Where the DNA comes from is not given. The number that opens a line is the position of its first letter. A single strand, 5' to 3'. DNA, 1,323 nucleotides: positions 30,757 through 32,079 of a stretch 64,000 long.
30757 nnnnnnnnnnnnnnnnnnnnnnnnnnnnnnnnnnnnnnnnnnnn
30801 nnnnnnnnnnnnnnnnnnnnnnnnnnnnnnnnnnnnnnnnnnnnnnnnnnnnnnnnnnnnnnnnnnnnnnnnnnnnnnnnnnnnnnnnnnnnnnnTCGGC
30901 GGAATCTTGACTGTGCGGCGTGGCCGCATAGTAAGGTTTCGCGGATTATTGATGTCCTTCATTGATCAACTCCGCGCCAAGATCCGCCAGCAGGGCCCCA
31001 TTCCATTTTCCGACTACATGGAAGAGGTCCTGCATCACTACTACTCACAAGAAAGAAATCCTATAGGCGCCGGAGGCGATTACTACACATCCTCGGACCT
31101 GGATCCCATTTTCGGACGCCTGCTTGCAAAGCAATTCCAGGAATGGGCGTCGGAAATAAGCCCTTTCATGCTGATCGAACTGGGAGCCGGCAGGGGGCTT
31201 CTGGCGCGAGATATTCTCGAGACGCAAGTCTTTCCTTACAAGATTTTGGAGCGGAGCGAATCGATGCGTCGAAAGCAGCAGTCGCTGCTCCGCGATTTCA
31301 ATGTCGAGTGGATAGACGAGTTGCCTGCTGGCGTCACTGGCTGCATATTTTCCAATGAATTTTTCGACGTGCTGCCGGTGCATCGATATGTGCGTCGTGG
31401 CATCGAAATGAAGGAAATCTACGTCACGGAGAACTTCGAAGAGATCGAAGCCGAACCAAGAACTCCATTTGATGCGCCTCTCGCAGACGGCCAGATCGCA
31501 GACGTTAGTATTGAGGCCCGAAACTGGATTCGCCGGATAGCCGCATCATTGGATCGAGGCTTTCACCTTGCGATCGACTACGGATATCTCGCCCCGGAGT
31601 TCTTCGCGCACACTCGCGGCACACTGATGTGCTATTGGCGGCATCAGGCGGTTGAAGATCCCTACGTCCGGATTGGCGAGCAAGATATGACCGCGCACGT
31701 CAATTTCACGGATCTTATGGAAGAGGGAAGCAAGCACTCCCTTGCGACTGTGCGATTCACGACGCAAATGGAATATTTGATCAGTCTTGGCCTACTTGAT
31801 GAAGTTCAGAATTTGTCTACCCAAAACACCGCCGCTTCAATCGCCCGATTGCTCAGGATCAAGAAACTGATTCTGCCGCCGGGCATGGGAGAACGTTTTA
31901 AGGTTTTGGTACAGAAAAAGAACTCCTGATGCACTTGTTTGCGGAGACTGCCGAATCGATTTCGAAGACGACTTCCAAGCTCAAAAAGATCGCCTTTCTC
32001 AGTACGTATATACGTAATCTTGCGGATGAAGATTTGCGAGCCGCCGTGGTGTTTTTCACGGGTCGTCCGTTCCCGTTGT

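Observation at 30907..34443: MidA/NDUFAF7-like methyltransferase, ATP-dependent DNA ligase and alpha/beta hydrolase inserted between nuoB and nuoC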

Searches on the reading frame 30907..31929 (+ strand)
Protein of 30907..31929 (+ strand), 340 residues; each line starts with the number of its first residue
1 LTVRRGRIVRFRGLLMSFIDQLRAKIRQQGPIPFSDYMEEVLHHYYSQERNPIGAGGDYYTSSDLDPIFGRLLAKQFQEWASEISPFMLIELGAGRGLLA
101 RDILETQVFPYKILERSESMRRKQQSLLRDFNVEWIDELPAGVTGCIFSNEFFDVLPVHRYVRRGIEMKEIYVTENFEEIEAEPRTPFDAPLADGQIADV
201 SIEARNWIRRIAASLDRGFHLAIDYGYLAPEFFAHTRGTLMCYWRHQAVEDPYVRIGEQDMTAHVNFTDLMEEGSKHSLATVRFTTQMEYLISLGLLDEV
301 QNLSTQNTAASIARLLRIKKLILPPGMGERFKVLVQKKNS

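Call 3: search_protein_families(library=pfam, proteins=[window:30907-31929:+])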
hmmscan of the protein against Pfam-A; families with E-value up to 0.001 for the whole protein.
window:30907-31929:+ (340 aa): 1 family
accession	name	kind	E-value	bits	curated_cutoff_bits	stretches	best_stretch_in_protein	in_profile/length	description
PF02636.23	Methyltransf_28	-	1.3e-46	159.5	23.3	1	70-281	3-245/249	Putative S-adenosyl-L-methionine-dependent methyltransferase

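Call 12: find_homologous_proteins(query=window:30952-31929:+)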
Query window:30952-31929:+ (325 aa): 1448 proteins with E <= 0.001 among 6081 candidates; the best 120 are listed.
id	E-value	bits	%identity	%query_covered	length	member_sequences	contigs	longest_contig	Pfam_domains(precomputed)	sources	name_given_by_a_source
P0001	4.8e-217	737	100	100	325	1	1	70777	PF02636.24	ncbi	-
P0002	3.0e-150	518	68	99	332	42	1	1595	PF02636.24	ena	-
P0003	2.3e-149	515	69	100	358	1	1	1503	PF02636.24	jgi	jgi:SAM-dependent MidA family methyltransferase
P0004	4.0e-149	514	69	99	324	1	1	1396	PF02636.24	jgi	jgi:SAM-dependent MidA family methyltransferase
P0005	1.5e-148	512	68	99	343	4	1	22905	PF02636.24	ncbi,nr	ncbi:MAG: SAM-dependent methyltransferase [Acidobacteria bacterium]|nr:MAG: SAM-dependent methyltran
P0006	3.1e-148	511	68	100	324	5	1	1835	PF02636.24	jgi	jgi:SAM-dependent MidA family methyltransferase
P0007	6.2e-148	510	69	100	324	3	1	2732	PF02636.24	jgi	jgi:SAM-dependent MidA family methyltransferase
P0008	8.4e-148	510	69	100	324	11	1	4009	PF02636.24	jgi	jgi:SAM-dependent MidA family methyltransferase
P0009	1.2e-147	509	69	100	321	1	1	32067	PF02636.24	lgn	-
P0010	6.5e-147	507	67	100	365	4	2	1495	PF02636.24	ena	-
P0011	1.3e-146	506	67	100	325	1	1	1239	PF02636.24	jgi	jgi:SAM-dependent MidA family methyltransferase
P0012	2.2e-146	505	68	99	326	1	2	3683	PF02636.24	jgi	jgi:SAM-dependent MidA family methyltransferase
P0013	3.3e-146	505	68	100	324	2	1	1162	PF02636.24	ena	-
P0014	5.7e-146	504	67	99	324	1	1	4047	PF02636.24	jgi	-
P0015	5.7e-146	504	67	99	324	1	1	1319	PF02636.24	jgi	-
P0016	6.4e-146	504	68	98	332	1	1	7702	PF02636.24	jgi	jgi:SAM-dependent MidA family methyltransferase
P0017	7.2e-146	503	66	99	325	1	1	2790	PF02636.24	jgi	jgi:SAM-dependent MidA family methyltransferase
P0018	7.5e-146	503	69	100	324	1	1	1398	PF02636.24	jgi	-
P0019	7.8e-146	503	67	100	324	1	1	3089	PF02636.24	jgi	-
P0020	8.1e-146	503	68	100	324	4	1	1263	PF02636.24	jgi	jgi:SAM-dependent MidA family methyltransferase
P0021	2.3e-145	502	66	99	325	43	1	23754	PF02636.24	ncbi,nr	ncbi:MAG: SAM-dependent methyltransferase [Acidobacteria bacterium]|nr:MAG: SAM-dependent methyltran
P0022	3.2e-145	501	68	99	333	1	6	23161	PF02636.24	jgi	jgi:SAM-dependent MidA family methyltransferase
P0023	3.7e-145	501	68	98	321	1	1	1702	PF02636.24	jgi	jgi:SAM-dependent MidA family methyltransferase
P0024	4.6e-145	501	68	99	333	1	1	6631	PF02636.24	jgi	jgi:SAM-dependent MidA family methyltransferase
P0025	3.7e-144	498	67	99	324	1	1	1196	PF02636.24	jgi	-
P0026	1.0e-143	496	66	99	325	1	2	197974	PF02636.24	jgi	jgi:SAM-dependent MidA family methyltransferase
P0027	1.7e-143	496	68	99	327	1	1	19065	PF02636.24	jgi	jgi:SAM-dependent MidA family methyltransferase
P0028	3.1e-143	495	68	98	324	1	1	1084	PF02636.24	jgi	jgi:SAM-dependent MidA family methyltransferase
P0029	3.2e-143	495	65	100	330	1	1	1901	PF02636.24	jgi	jgi:SAM-dependent MidA family methyltransferase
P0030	6.1e-143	494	67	99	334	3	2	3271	PF02636.24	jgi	jgi:SAM-dependent MidA family methyltransferase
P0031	6.2e-143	494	65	99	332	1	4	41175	PF02636.24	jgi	jgi:SAM-dependent MidA family methyltransferase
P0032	3.1e-142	491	68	99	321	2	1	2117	PF02636.24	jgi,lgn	jgi:SAM-dependent MidA family methyltransferase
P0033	4.9e-142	491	67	100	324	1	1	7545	PF02636.24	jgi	jgi:SAM-dependent MidA family methyltransferase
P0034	6.5e-142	490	65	99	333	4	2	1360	PF02636.24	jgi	jgi:SAM-dependent MidA family methyltransferase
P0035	6.7e-142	490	65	100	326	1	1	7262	PF02636.24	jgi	jgi:SAM-dependent MidA family methyltransferase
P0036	9.2e-142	490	67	98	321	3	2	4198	PF02636.24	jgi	jgi:SAM-dependent MidA family methyltransferase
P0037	1.9e-141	489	66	99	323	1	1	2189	PF02636.24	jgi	jgi:SAM-dependent MidA family methyltransferase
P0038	1.9e-141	489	67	99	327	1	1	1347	PF02636.24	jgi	jgi:SAM-dependent MidA family methyltransferase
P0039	5.3e-141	487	65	99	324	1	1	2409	PF02636.24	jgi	-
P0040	1.7e-140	486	66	100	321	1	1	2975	PF02636.24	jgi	jgi:SAM-dependent MidA family methyltransferase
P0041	4.7e-140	484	67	100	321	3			PF02636.24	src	-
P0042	6.1e-140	484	65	100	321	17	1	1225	PF02636.24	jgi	jgi:SAM-dependent MidA family methyltransferase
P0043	2.2e-139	482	66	99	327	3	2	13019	PF02636.24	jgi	jgi:SAM-dependent MidA family methyltransferase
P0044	3.5e-139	481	64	99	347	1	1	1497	PF02636.24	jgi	-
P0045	3.6e-139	481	65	99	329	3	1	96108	PF02636.24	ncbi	ncbi:MAG TPA: SAM-dependent methyltransferase [Terriglobia bacterium]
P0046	4.5e-139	481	66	99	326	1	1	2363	PF02636.24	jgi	jgi:SAM-dependent MidA family methyltransferase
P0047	5.2e-139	481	68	93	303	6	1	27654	PF02636.24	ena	-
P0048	5.6e-139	481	65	99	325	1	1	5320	PF02636.24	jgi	jgi:SAM-dependent MidA family methyltransferase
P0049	5.9e-139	481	65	99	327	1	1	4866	PF02636.24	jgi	jgi:SAM-dependent MidA family methyltransferase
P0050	7.2e-139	480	69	93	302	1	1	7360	PF02636.24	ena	-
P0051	1.2e-138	480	65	99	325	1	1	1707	PF02636.24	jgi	jgi:SAM-dependent MidA family methyltransferase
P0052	1.6e-138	479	69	93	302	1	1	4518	PF02636.24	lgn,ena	-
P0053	2.3e-138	479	64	99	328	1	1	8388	PF02636.24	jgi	jgi:SAM-dependent MidA family methyltransferase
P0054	3.4e-138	478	70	93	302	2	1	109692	PF02636.24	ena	-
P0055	4.4e-138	478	65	98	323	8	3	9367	PF02636.24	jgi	-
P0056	6.3e-138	477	68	93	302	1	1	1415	PF02636.24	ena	-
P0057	7.6e-138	477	65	100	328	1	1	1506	PF02636.24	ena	-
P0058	8.2e-138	477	67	93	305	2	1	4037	PF02636.24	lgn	-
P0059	9.4e-138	477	68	93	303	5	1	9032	PF02636.24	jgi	jgi:SAM-dependent MidA family methyltransferase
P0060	1.3e-137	476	69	93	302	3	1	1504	PF02636.24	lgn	-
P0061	1.7e-137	476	69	93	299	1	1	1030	PF02636.24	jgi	-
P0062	2.2e-137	476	69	92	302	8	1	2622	PF02636.24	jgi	jgi:SAM-dependent MidA family methyltransferase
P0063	2.4e-137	475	64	99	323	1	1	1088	PF02636.24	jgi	jgi:SAM-dependent MidA family methyltransferase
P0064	2.6e-137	475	70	93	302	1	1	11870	PF02636.24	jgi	jgi:SAM-dependent MidA family methyltransferase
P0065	3.4e-137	475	69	93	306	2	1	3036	PF02636.24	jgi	-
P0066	6.5e-137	474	66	100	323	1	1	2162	PF02636.24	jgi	jgi:SAM-dependent MidA family methyltransferase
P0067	8.5e-137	474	63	99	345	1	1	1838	PF02636.24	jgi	jgi:SAM-dependent MidA family methyltransferase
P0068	8.6e-137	474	69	93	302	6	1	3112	PF02636.24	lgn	-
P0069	9.2e-137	474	69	93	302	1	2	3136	PF02636.24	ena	-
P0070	1.0e-136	473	67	93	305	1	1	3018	PF02636.24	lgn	-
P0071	1.2e-136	473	67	93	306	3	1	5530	PF02636.24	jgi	jgi:SAM-dependent MidA family methyltransferase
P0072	1.6e-136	473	65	99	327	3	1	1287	PF02636.24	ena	-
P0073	2.5e-136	472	63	99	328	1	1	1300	PF02636.24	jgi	jgi:SAM-dependent MidA family methyltransferase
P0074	4.6e-136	471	69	93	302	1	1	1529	PF02636.24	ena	-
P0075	4.6e-136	471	68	93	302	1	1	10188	PF02636.24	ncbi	-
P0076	5.9e-136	471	69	93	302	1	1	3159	PF02636.24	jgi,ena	-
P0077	7.0e-136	471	69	92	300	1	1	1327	PF02636.24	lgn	-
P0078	8.6e-136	470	64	99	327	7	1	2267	PF02636.24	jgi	-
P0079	1.0e-135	470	67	93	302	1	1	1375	PF02636.24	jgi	jgi:SAM-dependent MidA family methyltransferase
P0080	1.2e-135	470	64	100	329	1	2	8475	PF02636.24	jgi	jgi:SAM-dependent MidA family methyltransferase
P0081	1.4e-135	470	63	100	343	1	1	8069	PF02636.24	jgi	jgi:SAM-dependent MidA family methyltransferase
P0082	1.5e-135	470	64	99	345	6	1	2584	PF02636.24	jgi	-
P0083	1.6e-135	469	69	93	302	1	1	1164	PF02636.24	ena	-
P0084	2.0e-135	469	68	93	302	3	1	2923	PF02636.24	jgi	-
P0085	2.2e-135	469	67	93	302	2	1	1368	PF02636.24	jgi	-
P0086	2.4e-135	469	68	93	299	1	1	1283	PF02636.24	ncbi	-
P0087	2.8e-135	469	69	92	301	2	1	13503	PF02636.24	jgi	jgi:SAM-dependent MidA family methyltransferase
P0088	3.2e-135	468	64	99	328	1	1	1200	PF02636.24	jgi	jgi:SAM-dependent MidA family methyltransferase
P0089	3.7e-135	468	68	93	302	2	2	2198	PF02636.24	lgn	-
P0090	4.0e-135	468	67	93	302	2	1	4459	PF02636.24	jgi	jgi:SAM-dependent MidA family methyltransferase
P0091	4.9e-135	468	67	93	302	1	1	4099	PF02636.24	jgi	jgi:SAM-dependent MidA family methyltransferase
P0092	5.2e-135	468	68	92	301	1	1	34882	PF02636.24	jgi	jgi:SAM-dependent MidA family methyltransferase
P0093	5.7e-135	468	67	93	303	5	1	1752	PF02636.24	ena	-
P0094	9.8e-135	467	68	93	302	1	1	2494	PF02636.24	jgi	jgi:SAM-dependent MidA family methyltransferase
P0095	1.0e-134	467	66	93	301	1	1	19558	PF02636.24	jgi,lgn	-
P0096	1.2e-134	467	67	93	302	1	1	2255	PF02636.24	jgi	jgi:SAM-dependent MidA family methyltransferase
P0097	1.4e-134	466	67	93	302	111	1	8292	PF02636.24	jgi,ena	-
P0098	1.4e-134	466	67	93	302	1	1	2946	PF02636.24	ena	-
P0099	2.5e-134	466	66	100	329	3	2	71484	PF02636.24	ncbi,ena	-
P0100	2.7e-134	465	68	93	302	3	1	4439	PF02636.24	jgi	jgi:SAM-dependent MidA family methyltransferase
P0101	2.8e-134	465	67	93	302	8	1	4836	PF02636.24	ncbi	-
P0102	2.9e-134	465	67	93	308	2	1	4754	PF02636.24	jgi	jgi:SAM-dependent MidA family methyltransferase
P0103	3.6e-134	465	65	98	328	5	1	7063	PF02636.24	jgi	jgi:SAM-dependent MidA family methyltransferase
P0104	5.9e-134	464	68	93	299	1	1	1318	PF02636.24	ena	-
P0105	6.2e-134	464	68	93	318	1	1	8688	PF02636.24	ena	-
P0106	6.9e-134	464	68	93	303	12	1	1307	PF02636.24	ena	-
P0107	7.1e-134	464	65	93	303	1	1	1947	PF02636.24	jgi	jgi:SAM-dependent MidA family methyltransferase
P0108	1.5e-133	463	62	99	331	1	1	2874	PF02636.24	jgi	jgi:SAM-dependent MidA family methyltransferase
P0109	2.3e-133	462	67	93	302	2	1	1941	PF02636.24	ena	-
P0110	4.3e-133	461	63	100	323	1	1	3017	PF02636.24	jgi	jgi:SAM-dependent MidA family methyltransferase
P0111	7.6e-133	461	68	92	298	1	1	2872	PF02636.24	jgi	jgi:SAM-dependent MidA family methyltransferase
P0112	9.1e-133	460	62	100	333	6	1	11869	PF02636.24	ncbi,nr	ncbi:MAG: SAM-dependent methyltransferase [Acidobacteria bacterium]|nr:MAG: SAM-dependent methyltran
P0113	1.1e-132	460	67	93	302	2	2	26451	PF02636.24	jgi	-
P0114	1.3e-132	460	61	98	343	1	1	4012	PF02636.24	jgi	jgi:SAM-dependent MidA family methyltransferase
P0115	1.5e-132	460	66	93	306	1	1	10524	PF02636.24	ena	-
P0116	1.9e-132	459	66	93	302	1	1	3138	PF02636.24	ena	-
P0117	2.0e-132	459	68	93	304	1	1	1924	PF02636.24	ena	-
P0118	2.0e-132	459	67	93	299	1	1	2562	PF02636.24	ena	-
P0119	2.1e-132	459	63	98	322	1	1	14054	PF02636.24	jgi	jgi:SAM-dependent MidA family methyltransferase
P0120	2.3e-132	459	61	99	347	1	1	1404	PF02636.24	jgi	jgi:SAM-dependent MidA family methyltransferase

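Call 13: find_encoding_contigs(protein=P0026, flank=10000, max_places=2)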
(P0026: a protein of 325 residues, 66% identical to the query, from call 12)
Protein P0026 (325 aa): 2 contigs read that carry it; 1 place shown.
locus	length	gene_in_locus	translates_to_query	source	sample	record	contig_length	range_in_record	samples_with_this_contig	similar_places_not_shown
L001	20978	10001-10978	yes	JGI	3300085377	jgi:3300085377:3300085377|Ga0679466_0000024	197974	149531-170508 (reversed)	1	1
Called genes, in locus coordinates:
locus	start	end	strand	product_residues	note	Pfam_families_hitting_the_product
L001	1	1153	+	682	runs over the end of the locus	PF07584:BatA, PF00092:VWA (faint), PF13519:VWA_2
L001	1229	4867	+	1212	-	-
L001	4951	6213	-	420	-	PF00464:SHMT, PF00155:Aminotran_1_2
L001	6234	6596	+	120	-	-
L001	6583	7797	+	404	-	PF03453:MoeA_N, PF00994:MoCF_biosynth, PF03454:MoeA_C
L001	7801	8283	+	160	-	PF01967:MoaC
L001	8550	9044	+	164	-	PF00994:MoCF_biosynth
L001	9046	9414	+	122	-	PF00507:Oxidored_q4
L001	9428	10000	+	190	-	PF01058:Oxidored_q6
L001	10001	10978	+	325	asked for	PF02636:Methyltransf_28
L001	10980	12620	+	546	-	PF04675:DNA_ligase_A_N, PF01068:DNA_ligase_A_M, PF04679:DNA_ligase_A_C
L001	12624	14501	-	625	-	PF00753:Lactamase_B (weak)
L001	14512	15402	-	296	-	-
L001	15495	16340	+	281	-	-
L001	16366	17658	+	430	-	PF01436:NHL (faint), PF17170:DUF5128 (faint)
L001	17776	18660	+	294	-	-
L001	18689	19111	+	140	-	PF19649:DUF6152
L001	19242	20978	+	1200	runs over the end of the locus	PF13620:CarboxypepD_reg, PF13715:CarbopepD_reg_2, PF25183:OMP_b-brl_4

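Call 14: find_encoding_contigs(protein=P0045, flank=10000, max_places=2)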
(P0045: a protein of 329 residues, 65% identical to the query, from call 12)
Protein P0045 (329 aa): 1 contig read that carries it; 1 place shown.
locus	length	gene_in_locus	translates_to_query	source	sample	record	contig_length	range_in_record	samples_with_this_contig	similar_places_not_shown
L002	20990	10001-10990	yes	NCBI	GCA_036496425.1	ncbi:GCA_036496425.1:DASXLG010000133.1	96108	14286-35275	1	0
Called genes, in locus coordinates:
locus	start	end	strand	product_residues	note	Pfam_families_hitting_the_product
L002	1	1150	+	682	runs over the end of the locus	PF07584:BatA, PF13519:VWA_2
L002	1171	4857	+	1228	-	-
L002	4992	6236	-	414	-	PF00464:SHMT, PF00155:Aminotran_1_2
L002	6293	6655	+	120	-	-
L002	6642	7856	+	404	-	PF03453:MoeA_N, PF00994:MoCF_biosynth, PF03454:MoeA_C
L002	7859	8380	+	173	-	PF01967:MoaC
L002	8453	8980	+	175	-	PF00994:MoCF_biosynth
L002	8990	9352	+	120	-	PF00507:Oxidored_q4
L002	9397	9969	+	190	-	PF01058:Oxidored_q6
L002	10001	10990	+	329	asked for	PF02636:Methyltransf_28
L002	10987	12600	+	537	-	PF04675:DNA_ligase_A_N, PF01068:DNA_ligase_A_M, PF04679:DNA_ligase_A_C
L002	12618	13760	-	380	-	PF00534:Glycos_transf_1, PF13692:Glyco_trans_1_4, PF13524:Glyco_trans_1_2 (weak)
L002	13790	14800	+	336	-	PF01370:Epimerase, PF04321:RmlD_sub_bind, PF16363:GDP_Man_Dehyd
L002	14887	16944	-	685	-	PF13231:PMT_2 (weak), PF02366:PMT (weak)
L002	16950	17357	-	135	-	PF01850:PIN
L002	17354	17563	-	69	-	-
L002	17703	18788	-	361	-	PF26061:DUF8021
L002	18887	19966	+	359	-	PF07719:TPR_2 (faint), PF13424:TPR_12 (faint), PF13428:TPR_14 (faint), PF21033:RMD1-3 (faint), PF00515:TPR_1 (faint), PF13174:TPR_6 (faint), PF14559:TPR_19, PF03544:TonB_C, +6 more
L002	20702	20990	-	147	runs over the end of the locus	-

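Call 15: find_encoding_contigs(protein=P0054, flank=10000, max_places=2)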
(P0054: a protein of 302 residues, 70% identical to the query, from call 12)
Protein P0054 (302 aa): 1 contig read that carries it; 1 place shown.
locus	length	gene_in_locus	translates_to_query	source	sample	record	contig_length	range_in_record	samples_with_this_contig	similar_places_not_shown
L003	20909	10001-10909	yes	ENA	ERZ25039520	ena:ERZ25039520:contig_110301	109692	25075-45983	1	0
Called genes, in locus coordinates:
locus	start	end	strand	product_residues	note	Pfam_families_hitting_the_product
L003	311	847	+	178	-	-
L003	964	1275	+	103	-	-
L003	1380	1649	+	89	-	-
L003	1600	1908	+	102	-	-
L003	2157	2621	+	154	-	-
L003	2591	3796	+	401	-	-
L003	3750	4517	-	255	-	-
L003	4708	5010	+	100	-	-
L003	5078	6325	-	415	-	PF00464:SHMT, PF00155:Aminotran_1_2 (weak)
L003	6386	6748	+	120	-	-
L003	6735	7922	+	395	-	PF03453:MoeA_N, PF00994:MoCF_biosynth, PF03454:MoeA_C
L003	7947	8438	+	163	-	PF01967:MoaC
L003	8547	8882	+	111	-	PF00994:MoCF_biosynth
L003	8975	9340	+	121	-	PF00507:Oxidored_q4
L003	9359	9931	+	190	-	PF01058:Oxidored_q6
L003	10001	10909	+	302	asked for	PF02636:Methyltransf_28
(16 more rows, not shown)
